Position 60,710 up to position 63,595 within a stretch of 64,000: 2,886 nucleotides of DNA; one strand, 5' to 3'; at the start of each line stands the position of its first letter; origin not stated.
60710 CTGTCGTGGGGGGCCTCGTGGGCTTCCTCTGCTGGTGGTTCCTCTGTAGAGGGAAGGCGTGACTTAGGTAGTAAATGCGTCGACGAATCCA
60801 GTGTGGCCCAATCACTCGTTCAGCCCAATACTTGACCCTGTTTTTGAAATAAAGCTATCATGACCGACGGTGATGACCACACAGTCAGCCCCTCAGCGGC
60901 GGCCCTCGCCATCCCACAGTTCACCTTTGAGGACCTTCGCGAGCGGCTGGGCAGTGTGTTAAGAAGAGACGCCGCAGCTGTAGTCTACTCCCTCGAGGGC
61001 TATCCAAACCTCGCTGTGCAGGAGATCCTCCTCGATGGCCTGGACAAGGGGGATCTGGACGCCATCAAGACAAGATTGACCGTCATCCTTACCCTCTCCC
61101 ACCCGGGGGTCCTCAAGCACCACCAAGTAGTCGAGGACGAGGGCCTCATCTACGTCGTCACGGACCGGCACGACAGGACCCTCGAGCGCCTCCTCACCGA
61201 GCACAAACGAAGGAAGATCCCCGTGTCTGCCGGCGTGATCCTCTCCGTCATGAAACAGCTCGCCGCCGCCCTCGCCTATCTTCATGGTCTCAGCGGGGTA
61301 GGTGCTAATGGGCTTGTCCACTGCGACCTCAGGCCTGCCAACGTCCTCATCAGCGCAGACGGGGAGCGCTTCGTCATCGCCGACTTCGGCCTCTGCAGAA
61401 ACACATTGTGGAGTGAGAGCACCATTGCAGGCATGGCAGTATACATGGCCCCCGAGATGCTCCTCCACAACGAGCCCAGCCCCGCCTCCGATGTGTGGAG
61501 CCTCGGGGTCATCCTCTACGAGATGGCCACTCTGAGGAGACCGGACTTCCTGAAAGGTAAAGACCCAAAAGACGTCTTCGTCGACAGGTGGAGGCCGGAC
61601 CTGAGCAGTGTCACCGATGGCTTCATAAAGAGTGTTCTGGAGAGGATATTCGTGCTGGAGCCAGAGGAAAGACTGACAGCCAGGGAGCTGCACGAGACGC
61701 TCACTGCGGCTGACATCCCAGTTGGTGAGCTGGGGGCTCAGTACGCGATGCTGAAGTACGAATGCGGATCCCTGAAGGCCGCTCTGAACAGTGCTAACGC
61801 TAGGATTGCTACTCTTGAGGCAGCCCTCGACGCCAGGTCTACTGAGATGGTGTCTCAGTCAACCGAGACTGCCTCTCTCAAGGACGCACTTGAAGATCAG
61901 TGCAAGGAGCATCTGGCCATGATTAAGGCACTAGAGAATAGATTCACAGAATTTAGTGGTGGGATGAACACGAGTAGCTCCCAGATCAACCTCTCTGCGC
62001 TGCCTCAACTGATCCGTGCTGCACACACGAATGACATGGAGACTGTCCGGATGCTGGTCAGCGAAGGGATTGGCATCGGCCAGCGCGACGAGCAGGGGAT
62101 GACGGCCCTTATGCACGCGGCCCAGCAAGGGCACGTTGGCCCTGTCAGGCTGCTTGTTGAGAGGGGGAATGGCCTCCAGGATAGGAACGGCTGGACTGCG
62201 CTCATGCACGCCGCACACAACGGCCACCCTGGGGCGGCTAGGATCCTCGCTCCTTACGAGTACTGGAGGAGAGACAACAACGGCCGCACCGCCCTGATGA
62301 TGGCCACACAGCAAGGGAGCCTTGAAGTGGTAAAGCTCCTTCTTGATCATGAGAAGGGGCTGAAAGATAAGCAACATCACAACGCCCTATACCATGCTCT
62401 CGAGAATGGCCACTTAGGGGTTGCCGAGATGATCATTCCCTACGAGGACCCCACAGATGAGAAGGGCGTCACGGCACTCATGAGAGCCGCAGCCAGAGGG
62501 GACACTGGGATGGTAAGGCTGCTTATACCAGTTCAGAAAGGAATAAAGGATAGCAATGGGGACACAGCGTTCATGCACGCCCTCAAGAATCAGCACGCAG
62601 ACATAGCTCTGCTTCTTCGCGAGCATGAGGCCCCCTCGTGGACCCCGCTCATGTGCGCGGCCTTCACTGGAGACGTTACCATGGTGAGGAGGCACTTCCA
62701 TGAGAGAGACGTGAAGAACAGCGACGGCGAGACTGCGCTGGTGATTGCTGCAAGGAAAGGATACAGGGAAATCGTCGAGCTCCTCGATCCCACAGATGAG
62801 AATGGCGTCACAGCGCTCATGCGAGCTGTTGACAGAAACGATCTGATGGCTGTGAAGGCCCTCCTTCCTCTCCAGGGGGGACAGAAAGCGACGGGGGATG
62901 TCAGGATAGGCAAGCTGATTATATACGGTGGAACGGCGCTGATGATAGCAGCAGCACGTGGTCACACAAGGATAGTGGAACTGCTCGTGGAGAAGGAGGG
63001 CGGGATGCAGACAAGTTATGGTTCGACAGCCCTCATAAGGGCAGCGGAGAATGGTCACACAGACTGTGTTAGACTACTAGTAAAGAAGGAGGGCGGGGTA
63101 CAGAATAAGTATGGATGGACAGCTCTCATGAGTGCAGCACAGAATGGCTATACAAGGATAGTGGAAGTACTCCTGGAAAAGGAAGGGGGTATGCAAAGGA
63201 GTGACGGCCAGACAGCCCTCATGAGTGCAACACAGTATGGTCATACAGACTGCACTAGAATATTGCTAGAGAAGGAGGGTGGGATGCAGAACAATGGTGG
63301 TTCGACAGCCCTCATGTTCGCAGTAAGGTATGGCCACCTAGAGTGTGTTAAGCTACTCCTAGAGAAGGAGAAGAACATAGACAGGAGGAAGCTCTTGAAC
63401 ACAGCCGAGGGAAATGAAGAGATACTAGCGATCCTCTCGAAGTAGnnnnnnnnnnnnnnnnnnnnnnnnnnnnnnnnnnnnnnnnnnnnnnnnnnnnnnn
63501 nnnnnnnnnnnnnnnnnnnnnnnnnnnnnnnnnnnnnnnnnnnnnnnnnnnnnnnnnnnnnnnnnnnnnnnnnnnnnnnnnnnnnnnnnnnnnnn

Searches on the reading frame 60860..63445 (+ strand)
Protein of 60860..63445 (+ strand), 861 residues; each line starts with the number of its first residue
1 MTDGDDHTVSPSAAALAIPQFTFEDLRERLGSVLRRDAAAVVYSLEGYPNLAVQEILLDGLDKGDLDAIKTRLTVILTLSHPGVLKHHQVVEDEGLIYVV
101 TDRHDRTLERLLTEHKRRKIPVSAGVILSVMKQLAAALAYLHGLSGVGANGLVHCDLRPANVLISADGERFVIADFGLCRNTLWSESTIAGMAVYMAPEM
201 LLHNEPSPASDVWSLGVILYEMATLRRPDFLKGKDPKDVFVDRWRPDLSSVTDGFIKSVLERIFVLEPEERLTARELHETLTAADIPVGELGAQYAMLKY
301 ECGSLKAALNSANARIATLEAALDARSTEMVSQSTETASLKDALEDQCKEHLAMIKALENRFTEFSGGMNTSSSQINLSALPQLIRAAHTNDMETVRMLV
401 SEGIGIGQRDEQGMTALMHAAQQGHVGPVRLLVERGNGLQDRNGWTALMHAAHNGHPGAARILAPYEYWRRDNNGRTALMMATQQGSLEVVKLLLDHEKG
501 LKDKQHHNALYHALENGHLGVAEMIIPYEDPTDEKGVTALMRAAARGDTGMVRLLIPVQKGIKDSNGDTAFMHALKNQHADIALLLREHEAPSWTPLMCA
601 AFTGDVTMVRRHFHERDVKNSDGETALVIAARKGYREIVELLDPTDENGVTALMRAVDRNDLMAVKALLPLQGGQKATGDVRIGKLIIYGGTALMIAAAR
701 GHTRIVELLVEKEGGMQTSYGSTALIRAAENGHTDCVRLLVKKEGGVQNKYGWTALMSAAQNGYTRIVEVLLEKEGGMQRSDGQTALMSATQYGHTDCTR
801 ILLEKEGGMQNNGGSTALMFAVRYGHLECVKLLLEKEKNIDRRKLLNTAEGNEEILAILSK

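Call 9: search_protein_families(library=pfam, proteins=[window:60860-63445:+], max_evalue=0.01)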
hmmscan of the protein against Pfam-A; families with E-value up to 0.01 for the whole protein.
window:60860-63445:+ (861 aa): 11 families
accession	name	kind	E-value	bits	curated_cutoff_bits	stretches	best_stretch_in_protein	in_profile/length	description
PF12796.13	Ank_2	-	3e-99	326.2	27.3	7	694-774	1-82/90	Ankyrin repeats (3 copies)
PF00023.36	Ank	-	2.3e-70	228.9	21.1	7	814-843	2-31/33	Ankyrin repeat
PF13637.12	Ank_4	-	2.9e-61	202.5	22.7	7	725-772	1-50/50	Ankyrin repeats (many copies)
PF13857.12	Ank_5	-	1.2e-52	175.8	27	3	532-571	12-53/56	Ankyrin repeats (many copies)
PF13606.12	Ank_3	-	3.7e-52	167.8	22.3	1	814-841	2-29/30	Ankyrin repeat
PF00069.31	Pkinase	-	5.6e-31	108.3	31.7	1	58-278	34-258/263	Protein kinase domain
PF07714.23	PK_Tyr_Ser-Thr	-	2.3e-22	80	23.1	1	65-281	44-258/258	Protein tyrosine and serine/threonine kinase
PF24521.3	Ank_KRIT1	-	8e-16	58.5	80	1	754-845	20-115/149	KRIT1 ankyrin-repeats domain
PF01636.29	APH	-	5.8e-05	23.4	23.2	1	103-181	122-199/239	Phosphotransferase enzyme family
PF03109.22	ABC1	-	0.00085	19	22.9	1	149-181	185-216/244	ABC1 atypical kinase-like domain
PF08032.17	SpoU_sub_bind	-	0.001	19.8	22.8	0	751-780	3-27/76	RNA 2'-O ribose methyltransferase substrate binding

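Call 10: find_encoding_contigs(protein=window:60860-63445:+, flank=10000, max_places=6)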
Protein window:60860-63445:+ (861 aa): no gene with exactly this product is on record in the collection.

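Call 29: find_homologous_proteins(query=window:60860-63442:+, max_evalue=1e-50)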
Query window:60860-63442:+ (861 aa): 196 proteins with E <= 1e-50 among 8000 candidates; the best 120 are listed.
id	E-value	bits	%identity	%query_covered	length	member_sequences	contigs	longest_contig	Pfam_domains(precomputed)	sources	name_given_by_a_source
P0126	0.0e+0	1925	100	100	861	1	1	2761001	PF07714.24,PF00069.32,PF13606.13,PF13857.13,PF12796.14,PF00023.37,PF13637.13,PF24521.3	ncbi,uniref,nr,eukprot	ncbi:Kinase, NEK [Giardia duodenalis]|uniref:Kinase, NEK n=1 Tax=Giardia intestinalis (strain ATCC 5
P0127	0.0e+0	1383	48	98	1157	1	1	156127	PF07714.24,PF00069.32,PF13606.13,PF13857.13,PF23745.2,PF12796.14,PF00023.37,PF13637.13,PF24521.3,PF26344.1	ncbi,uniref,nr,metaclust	ncbi:Kinase, NEK [Giardia lamblia P15]|uniref:Kinase, NEK n=1 Tax=Giardia intestinalis (strain P15) 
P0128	0.0e+0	1363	39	96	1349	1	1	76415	PF07714.24,PF00069.32,PF13606.13,PF13857.13,PF23745.2,PF12796.14,PF00023.37,PF13637.13,PF24521.3,PF26344.1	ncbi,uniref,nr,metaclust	ncbi:Protein 21.1 [Giardia duodenalis assemblage B]|uniref:Protein 21.1 n=1 Tax=Giardia duodenalis a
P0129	0.0e+0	1305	47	96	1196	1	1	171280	PF07714.24,PF00069.32,PF13606.13,PF13857.13,PF23745.2,PF12796.14,PF00023.37,PF19220.7,PF13637.13,PF24521.3,PF26344.1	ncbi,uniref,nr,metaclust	ncbi:Kinase, NEK [Giardia lamblia P15]|uniref:Kinase, NEK n=1 Tax=Giardia intestinalis (strain P15) 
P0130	0.0e+0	1301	53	100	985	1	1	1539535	PF07714.24,PF00069.32,PF13606.13,PF13857.13,PF12796.14,PF00023.37,PF13637.13,PF24521.3,PF26344.1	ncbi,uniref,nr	ncbi:Kinase, NEK [Giardia duodenalis]|uniref:Kinase, NEK n=1 Tax=Giardia intestinalis (strain ATCC 5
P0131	0.0e+0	1288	50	100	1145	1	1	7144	PF07714.24,PF00069.32,PF13606.13,PF13857.13,PF12796.14,PF00023.37,PF13637.13,PF24521.3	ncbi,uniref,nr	ncbi:NEK, Kinase [Giardia lamblia P15]|uniref:NEK, Kinase n=1 Tax=Giardia intestinalis (strain P15) 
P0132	0.0e+0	1245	52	100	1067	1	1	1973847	PF07714.24,PF00069.32,PF13606.13,PF13857.13,PF12796.14,PF00023.37,PF13637.13,PF27881.1,PF24521.3,PF25443.2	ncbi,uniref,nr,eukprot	ncbi:Kinase, NEK [Giardia duodenalis]|uniref:Kinase, NEK n=1 Tax=Giardia intestinalis (strain ATCC 5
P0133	0.0e+0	1226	58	100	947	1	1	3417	PF07714.24,PF00069.32,PF13606.13,PF13857.13,PF12796.14,PF00023.37,PF13637.13,PF24521.3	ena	-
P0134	0.0e+0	1185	36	97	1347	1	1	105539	PF07714.24,PF00069.32,PF13606.13,PF13857.13,PF12796.14,PF00023.37,PF13637.13,PF24521.3,PF26344.1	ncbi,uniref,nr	ncbi:Kinase, NEK [Giardia lamblia P15]|uniref:Kinase, NEK n=1 Tax=Giardia intestinalis (strain P15) 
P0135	0.0e+0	1171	44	96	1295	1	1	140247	PF07714.24,PF00069.32,PF13606.13,PF13857.13,PF23745.2,PF12796.14,PF00023.37,PF13637.13,PF24521.3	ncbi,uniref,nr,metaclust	ncbi:Ankyrin repeat protein [Giardia duodenalis]|uniref:Ankyrin repeat protein n=1 Tax=Giardia intes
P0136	0.0e+0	1126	57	99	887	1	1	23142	PF07714.24,PF00069.32,PF13606.13,PF13857.13,PF12796.14,PF00023.37,PF13637.13,PF24521.3,PF26344.1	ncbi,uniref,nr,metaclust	ncbi:Kinase, NEK [Giardia lamblia P15]|uniref:Kinase, NEK n=1 Tax=Giardia intestinalis (strain P15) 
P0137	0.0e+0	1124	53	91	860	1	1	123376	PF07714.24,PF00069.32,PF13606.13,PF13857.13,PF12796.14,PF00023.37,PF13637.13,PF24521.3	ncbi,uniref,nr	ncbi:Kinase, NEK [Giardia lamblia P15]|uniref:Kinase, NEK n=1 Tax=Giardia intestinalis (strain P15) 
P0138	0.0e+0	1115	59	100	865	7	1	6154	PF07714.24,PF00069.32,PF13606.13,PF13857.13,PF23745.2,PF12796.14,PF00023.37,PF13637.13,PF24521.3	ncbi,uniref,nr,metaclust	ncbi:Ankyrin repeat protein [Giardia duodenalis]|uniref:Ankyrin repeat protein n=1 Tax=Giardia intes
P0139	3.9e-295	1000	62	89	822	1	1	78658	PF07714.24,PF00069.32,PF13606.13,PF13857.13,PF23745.2,PF12796.14,PF00023.37,PF13637.13,PF24521.3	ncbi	ncbi:Serine/threonine protein kinase, partial [Giardia duodenalis]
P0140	1.1e-292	991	44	96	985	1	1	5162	PF07714.24,PF00069.32,PF13606.13,PF13857.13,PF12796.14,PF00023.37,PF19220.7,PF13637.13,PF24521.3,PF28019.1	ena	-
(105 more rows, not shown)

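Call 30: find_encoding_contigs(protein=P0126, flank=10000, max_places=4)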
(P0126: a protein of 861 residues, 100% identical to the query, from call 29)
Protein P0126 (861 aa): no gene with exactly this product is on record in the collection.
